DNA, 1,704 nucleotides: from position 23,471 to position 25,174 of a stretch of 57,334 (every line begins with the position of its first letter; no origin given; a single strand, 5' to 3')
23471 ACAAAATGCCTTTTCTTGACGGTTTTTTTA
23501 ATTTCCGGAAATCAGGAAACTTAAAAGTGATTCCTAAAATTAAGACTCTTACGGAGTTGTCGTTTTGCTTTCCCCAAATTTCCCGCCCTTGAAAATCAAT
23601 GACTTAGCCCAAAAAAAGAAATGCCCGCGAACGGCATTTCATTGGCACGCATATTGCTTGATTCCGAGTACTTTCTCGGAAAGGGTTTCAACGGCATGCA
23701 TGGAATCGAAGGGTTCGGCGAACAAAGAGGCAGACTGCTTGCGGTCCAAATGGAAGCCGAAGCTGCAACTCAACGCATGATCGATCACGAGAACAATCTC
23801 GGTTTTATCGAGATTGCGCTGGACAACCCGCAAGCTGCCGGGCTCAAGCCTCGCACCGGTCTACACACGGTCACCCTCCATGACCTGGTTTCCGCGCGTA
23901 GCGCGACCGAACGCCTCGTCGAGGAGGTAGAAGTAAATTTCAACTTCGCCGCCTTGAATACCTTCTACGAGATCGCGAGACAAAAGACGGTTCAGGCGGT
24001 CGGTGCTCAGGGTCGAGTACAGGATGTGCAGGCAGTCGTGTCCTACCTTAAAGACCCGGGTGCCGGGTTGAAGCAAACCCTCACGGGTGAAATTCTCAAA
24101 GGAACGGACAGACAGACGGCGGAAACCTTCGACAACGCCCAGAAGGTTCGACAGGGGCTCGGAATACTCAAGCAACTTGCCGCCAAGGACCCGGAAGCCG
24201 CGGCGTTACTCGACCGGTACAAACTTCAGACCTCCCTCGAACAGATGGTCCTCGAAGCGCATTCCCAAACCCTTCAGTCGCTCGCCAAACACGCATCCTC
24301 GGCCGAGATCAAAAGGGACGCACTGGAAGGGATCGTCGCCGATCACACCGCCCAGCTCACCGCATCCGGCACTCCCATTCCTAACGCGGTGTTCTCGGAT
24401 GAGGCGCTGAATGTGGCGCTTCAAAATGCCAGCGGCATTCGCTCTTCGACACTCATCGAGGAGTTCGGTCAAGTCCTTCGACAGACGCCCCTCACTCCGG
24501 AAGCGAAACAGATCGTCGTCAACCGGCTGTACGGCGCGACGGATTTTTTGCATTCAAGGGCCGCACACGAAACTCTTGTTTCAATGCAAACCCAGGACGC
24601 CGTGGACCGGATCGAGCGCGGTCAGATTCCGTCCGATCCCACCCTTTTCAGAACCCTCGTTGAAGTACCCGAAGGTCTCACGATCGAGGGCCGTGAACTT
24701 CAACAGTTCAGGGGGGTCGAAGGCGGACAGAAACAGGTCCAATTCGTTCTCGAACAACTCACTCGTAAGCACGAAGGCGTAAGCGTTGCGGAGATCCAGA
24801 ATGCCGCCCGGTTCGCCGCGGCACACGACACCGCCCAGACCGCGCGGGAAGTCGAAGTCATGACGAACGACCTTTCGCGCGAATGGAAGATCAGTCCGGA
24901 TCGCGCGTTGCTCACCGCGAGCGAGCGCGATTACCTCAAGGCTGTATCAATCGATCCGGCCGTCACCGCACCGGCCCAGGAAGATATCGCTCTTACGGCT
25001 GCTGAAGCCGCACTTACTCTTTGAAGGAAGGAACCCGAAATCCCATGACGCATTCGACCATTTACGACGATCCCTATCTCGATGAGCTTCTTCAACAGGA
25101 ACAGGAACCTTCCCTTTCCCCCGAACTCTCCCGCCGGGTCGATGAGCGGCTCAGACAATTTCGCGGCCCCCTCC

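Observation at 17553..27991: Ten-gene cluster of unknown function under sigma54-type control: giant pentapeptide/HEAT protein plus partners, four orphan proteins and an SF2 helicase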

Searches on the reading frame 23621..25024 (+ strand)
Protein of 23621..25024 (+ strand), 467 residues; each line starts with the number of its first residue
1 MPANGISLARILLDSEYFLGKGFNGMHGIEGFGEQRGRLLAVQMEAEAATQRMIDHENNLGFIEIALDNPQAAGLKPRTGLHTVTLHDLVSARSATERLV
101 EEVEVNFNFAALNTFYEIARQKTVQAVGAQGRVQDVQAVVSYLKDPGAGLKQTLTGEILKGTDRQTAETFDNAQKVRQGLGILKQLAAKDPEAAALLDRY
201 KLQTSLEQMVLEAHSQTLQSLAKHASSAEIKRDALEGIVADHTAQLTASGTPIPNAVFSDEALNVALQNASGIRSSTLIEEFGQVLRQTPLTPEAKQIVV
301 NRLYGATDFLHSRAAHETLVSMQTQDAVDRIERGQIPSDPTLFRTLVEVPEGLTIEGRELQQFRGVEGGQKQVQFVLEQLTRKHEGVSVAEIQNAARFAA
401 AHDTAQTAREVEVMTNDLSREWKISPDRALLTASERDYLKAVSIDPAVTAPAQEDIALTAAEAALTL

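Call 4: search_protein_families(library=pfam, proteins=[window:23621-25024:+], max_evalue=0.01)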
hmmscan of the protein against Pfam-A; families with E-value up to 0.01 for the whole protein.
window:23621-25024:+ (467 aa): 0 families

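Call 5: search_protein_families(library=padloc, proteins=[window:23621-25024:+], max_evalue=0.01)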
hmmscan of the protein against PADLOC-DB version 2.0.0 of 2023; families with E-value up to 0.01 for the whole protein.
window:23621-25024:+ (467 aa): 0 families

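Call 15: find_homologous_proteins(query=window:23621-25024:+, max_evalue=0.001)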
Query window:23621-25024:+ (467 aa): 3 proteins with E <= 0.001 among 8000 candidates.
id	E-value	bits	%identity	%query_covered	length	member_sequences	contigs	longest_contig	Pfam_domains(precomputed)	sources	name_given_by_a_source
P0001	1.2e-291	985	99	100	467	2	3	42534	-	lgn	-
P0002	4.8e-161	555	58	96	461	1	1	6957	-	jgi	jgi:hypothetical protein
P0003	2.2e-113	398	46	93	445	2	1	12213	-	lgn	-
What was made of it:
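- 23696..25024 (+): 442-aa all-helical orphan protein (the '467-aa' ORF read from M26). Only three relatives among 5.8 billion proteins (call 15).
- Only three diverged lineages carry Module A (call 15).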

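Call 16: find_encoding_contigs(protein=P0003, flank=10000, max_places=4)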
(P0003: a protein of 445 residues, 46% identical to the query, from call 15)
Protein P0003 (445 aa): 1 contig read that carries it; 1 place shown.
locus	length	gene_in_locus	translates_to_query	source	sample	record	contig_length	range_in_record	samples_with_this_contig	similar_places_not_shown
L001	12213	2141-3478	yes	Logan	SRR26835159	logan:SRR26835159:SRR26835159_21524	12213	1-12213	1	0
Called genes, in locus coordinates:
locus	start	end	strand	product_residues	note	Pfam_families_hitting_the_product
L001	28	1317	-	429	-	PF00805:Pentapeptide (faint), PF13599:Pentapeptide_4 (weak), PF13576:Pentapeptide_3 (weak)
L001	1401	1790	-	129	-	-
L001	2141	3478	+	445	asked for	-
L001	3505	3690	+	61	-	-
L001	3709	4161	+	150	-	-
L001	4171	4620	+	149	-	-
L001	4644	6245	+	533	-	PF00270:DEAD, PF04851:ResIII, PF18766:SWI2_SNF2 (weak), PF03237:Terminase_6N (weak), PF00271:Helicase_C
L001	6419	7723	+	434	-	-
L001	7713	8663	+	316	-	PF07963:N_methyl (weak)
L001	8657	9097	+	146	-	-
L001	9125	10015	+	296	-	-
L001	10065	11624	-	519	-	-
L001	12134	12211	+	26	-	?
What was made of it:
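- In L001 the helicase is fused into the orphan operon (call 16).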

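Call 17: find_encoding_contigs(protein=P0002, flank=10000, max_places=4)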
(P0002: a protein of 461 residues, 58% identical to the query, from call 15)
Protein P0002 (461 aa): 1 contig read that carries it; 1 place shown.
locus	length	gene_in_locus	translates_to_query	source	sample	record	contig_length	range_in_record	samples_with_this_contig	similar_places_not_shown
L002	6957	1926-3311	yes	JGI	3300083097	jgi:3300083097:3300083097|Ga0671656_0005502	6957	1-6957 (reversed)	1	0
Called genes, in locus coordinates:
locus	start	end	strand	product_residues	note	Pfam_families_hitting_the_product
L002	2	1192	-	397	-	?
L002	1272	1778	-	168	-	-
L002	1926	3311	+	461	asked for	-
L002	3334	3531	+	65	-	-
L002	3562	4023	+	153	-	-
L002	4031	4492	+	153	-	-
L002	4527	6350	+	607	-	PF13513:HEAT_EZ (faint), PF02985:HEAT (faint), PF12717:Cnd1 (faint), PF14663:RasGEF_N_2 (faint), PF20168:PDS5 (faint), PF21581:SCD (faint), PF13646:HEAT_2 (weak)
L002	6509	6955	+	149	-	?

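Call 22: search_protein_families(library=phrogs, proteins=[window:23621-25024:+], max_evalue=0.01)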
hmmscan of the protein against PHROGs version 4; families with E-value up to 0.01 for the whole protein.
window:23621-25024:+ (467 aa): 0 families

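Call 23: search_protein_families(library=ncbifam, proteins=[window:23621-25024:+], max_evalue=0.01)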
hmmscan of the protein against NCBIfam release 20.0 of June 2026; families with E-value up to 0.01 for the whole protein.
window:23621-25024:+ (467 aa): 0 families

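Call 26: find_related_loci(query=A1, collection=genome_contigs, flank=10000)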
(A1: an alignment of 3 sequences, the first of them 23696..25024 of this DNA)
Query A1 (442 aa) in genome_contigs; peptide patterns used: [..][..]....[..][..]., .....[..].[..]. (x = any residue, [..] = any of these).
73 stretches matched a pattern, but none encodes a relative of the query by tblastn (E <= 1e-3).

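Call 27: find_related_loci(query=A1, collection=metagenome_contigs, flank=10000)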
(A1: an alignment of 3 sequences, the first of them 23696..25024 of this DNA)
Query A1 (442 aa) in metagenome_contigs; peptide patterns used: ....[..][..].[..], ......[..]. (x = any residue, [..] = any of these).
241 stretches matched a pattern, but none encodes a relative of the query by tblastn (E <= 1e-3).

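Call 42: search_solved_structures(query=A1, max_evalue=10)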
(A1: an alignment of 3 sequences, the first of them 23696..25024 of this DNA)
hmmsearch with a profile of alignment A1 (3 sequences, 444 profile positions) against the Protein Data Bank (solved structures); distinct sequences matched with E-value up to 10: 23.
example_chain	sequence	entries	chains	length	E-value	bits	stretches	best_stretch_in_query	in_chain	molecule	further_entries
6s8v_A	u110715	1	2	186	0.24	13.4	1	60-114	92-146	Neutrophil gelatinase-associated lipocalin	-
8a6l_C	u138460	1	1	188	0.25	13.4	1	60-114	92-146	Anticalin D11vs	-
6ht5_E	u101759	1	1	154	0.6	12.1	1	60-129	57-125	POU domain, class 5, transcription factor 1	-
3l1p_A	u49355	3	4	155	0.61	12.1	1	60-129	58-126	POU domain, class 5, transcription factor 1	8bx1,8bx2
6gqz_A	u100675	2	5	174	0.64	12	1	60-114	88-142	Neutrophil gelatinase-associated lipocalin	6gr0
4mvl_A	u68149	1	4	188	0.73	11.9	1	61-114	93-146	Neutrophil gelatinase-associated lipocalin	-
3dsz_A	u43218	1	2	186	0.83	11.7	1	60-114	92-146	engineered human lipocalin 2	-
3i0a_A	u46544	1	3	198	0.84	11.7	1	61-114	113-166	Neutrophil gelatinase-associated lipocalin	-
3dtq_A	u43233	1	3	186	0.86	11.6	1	60-114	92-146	Neutrophil gelatinase-associated lipocalin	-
6sua_A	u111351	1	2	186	0.94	11.5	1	60-114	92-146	Neutrophil gelatinase-associated lipocalin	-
1vl1_A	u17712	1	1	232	1.6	10.7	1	228-268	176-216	6-phosphogluconolactonase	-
1pbt_A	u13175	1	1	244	1.8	10.6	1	228-268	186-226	6-phosphogluconolactonase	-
1qqs_A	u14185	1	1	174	1.8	10.6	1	61-115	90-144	NEUTROPHIL GELATINASE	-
6o5d_A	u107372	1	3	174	1.9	10.5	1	61-114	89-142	Neutrophil gelatinase-associated lipocalin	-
1dfv_A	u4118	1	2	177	2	10.4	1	61-114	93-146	HUMAN NEUTROPHIL GELATINASE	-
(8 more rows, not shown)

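Call 43: find_encoding_contigs(protein=P0001, flank=10000, max_places=3)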
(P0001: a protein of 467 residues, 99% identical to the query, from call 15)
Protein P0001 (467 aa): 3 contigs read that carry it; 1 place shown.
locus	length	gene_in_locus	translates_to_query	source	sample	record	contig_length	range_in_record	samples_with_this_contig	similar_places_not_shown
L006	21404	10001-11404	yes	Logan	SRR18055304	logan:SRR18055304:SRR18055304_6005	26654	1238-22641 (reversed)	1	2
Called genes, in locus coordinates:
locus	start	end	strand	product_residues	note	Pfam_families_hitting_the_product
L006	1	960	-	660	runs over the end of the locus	-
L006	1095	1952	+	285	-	-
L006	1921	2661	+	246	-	PF01656:CbiA, PF02374:ArsA_ATPase, PF06564:CBP_BcsQ (weak), PF09140:MipZ (faint), PF10609:ParA (faint), PF13614:AAA_31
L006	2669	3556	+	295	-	PF02195:ParB_N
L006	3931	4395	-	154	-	-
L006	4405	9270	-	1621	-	PF00805:Pentapeptide (weak), PF13576:Pentapeptide_3 (faint), PF13599:Pentapeptide_4 (faint), PF23894:LD_SV2 (faint), PF02985:HEAT (faint), PF13646:HEAT_2 (weak)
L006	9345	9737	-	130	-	-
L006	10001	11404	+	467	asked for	-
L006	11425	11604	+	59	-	-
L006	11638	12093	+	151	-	-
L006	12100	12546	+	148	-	-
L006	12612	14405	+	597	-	PF02985:HEAT (faint), PF13513:HEAT_EZ (faint), PF13646:HEAT_2, PF20168:PDS5 (faint), PF12765:Cohesin_HEAT (faint), PF13646:HEAT_2, PF21581:SCD (faint), PF13646:HEAT_2, +1 more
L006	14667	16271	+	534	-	PF00270:DEAD, PF04851:ResIII, PF00271:Helicase_C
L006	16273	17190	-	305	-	PF08843:AbiEii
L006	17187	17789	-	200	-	PF13338:AbiEi_4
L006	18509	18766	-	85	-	-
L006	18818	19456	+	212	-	-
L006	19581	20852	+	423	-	-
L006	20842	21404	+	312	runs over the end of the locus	PF07963:N_methyl (weak)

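Call 61: predict_structure(alignment_id=A1)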
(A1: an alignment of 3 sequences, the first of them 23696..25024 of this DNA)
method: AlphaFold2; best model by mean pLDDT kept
length: 442 residues; sequences in the alignment: 3
mean_pLDDT: 53.9   pTM: 0.50
mean pLDDT of the five models: 53.9, 53.2, 36.4, 36.4, 33.1
residues with pLDDT >= 90: 42; 70-90: 88; 50-70: 73; < 50: 239
segments of 3 or more residues with pLDDT < 50: 35-155, 297-367, 403-407, 409-442
pLDDT, mean of each block of 10 residues (from residue 1): 70 93 75 48 35 32 39 38 33 33 33 32 33 31 36 47 51 53 55 68 80 90 90 90 81 90 89 83 65 51 39 33 31 31 35 35 43 64 83 87 49 41 30 30 27
secondary structure, 60 per line:
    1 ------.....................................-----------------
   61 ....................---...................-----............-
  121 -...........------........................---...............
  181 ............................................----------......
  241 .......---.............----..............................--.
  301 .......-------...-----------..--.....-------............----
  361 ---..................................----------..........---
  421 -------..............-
elements in order: H7-43 H61-80 H84-102 H108-119 H122-132 H139-162 H166-224 H235-247 H251-263 H268-297 H300-307 H345-356 H364-397 H408-417 H428-441
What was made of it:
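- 23696..25024 (+): AlphaFold2 predicts long helices but at pLDDT 54 (call 61).
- Tried and rejected: A three-sequence alignment gave pLDDT 54, all long helices (call 61).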

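Call 65: find_related_loci(query=A1, collection=viral_contigs, flank=10000)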
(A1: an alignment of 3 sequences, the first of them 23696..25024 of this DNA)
Query A1 (442 aa) in viral_contigs; peptide patterns used: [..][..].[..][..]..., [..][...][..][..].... (x = any residue, [..] = any of these).
148 stretches matched a pattern, but none encodes a relative of the query by tblastn (E <= 1e-3).

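Call 114: search_protein_families(library=ncbifam, proteins=[L006:12612-14405:+], max_evalue=0.01)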
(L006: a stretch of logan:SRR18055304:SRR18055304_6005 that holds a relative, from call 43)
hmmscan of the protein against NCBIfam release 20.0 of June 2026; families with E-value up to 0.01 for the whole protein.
L006:12612-14405:+ (597 aa): 4 families
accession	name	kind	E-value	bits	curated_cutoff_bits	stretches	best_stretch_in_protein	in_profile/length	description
TIGR02270.1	TIGR02270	subfamily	1.1e-10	41.2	206.8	1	29-164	117-249/410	TIGR02270 family protein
NF010374.0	PRK13800.1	equivalog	1.4e-10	40.1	1196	1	266-376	621-724/898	fumarate reductase/succinate dehydrogenase flavoprotein subunit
NF045915.1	PhycobilmeDegNblB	equivalog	6.5e-07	29.1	300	0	39-112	141-211/214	phycobilisome degradation protein NblB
NF007244.0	PRK09687.1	equivalog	0.0012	18.2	275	0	85-115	184-216/285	putative lyase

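Call 115: fold_search(model_id=the predicted structure, library=pdb)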
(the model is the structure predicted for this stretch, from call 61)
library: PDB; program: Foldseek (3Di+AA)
matches with E <= 10: 124; with E <= 0.001: 0
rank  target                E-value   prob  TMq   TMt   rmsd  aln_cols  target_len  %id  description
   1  6xns_C                1.2e+00  0.10  0.11  0.15  21.1       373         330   11  C3_crown-05 (released 2020-12-23)
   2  4gpk_A                1.2e+00  0.08  0.11  0.13  26.0       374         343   11  Crystal structure of NprR in complex with its cognate peptide NprX (released 2013-07-03)
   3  7zr1_C                1.3e+00  0.08  0.13  0.07  64.4       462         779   13  Chaetomium thermophilum Mre11-Rad50-Nbs1 complex bound to ATPyS (composite structure) (released 2023-01-11)
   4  6xns_A                1.7e+00  0.08  0.12  0.15  19.7       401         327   10  C3_crown-05 (released 2020-12-23)
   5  8auc_B                1.8e+00  0.08  0.13  0.12  31.3       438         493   17  Structure of peptidoglycan hydrolase Cg1735 from Corynebacterium glutamicum, trigonal crystal form (released 2023-01-18)
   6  4j6s_A                1.8e+00  0.04  0.08  0.12  24.2       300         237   11  14-3-3gamma complexed with the N-terminal sequence of tyrosine hydroxylase (residues 1-43) (released 2013-10-02)
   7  9gyt_i                1.9e+00  0.04  0.11  0.08  37.3       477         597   11  High resolution structure of B. oleracea mitoribosome (released 2025-10-15)
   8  6xns_B                2.0e+00  0.07  0.12  0.15  28.8       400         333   12  C3_crown-05 (released 2020-12-23)
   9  7a26_AAA              2.0e+00  0.08  0.12  0.15  24.2       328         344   10  Structure of soluble SmhA crystal form 1 of the tripartite alpha-pore forming toxin, Smh, from Serratia marcescens. (released 2021-03-31)
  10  9cpc_1C               2.1e+00  0.07  0.11  0.18  19.0       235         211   10  Atomic model of porcine brain ventricles cilia doublet microtubule (48-nm periodicity) (released 2024-10-23)
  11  4j6s_C                2.1e+00  0.03  0.08  0.12  23.9       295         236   11  14-3-3gamma complexed with the N-terminal sequence of tyrosine hydroxylase (residues 1-43) (released 2013-10-02)
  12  4phq_B                2.2e+00  0.07  0.12  0.17  22.9       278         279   12  ClyA CC6/264 ox (6-303) (released 2014-09-24)
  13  4j6s_B                2.2e+00  0.04  0.08  0.13  24.2       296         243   11  14-3-3gamma complexed with the N-terminal sequence of tyrosine hydroxylase (residues 1-43) (released 2013-10-02)
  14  4j6s_D                2.2e+00  0.03  0.08  0.12  23.6       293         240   11  14-3-3gamma complexed with the N-terminal sequence of tyrosine hydroxylase (residues 1-43) (released 2013-10-02)
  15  6xns_E                2.4e+00  0.07  0.12  0.15  18.8       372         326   13  C3_crown-05 (released 2020-12-23)
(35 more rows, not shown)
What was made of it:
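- Tried and rejected: Foldseek against the PDB gave nothing below E=1 (call 115), so I discarded it.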

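Call 123: search_protein_families(library=padloc, proteins=[L006:12612-14405:+], max_evalue=0.01)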
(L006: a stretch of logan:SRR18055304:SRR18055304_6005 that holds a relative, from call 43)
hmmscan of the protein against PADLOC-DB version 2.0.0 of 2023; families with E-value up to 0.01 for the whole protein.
L006:12612-14405:+ (597 aa): 2 families
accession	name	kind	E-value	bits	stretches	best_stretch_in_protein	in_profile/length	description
PDLC02919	HEAT-ARM_XIII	-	6.2e-13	45.1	2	37-237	618-819/1972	-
PDLC01150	HEAT_CxxC_PDDEXK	-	3.4e-05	21.3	1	270-349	61-135/288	HEAT_CxxC_PD-DEXK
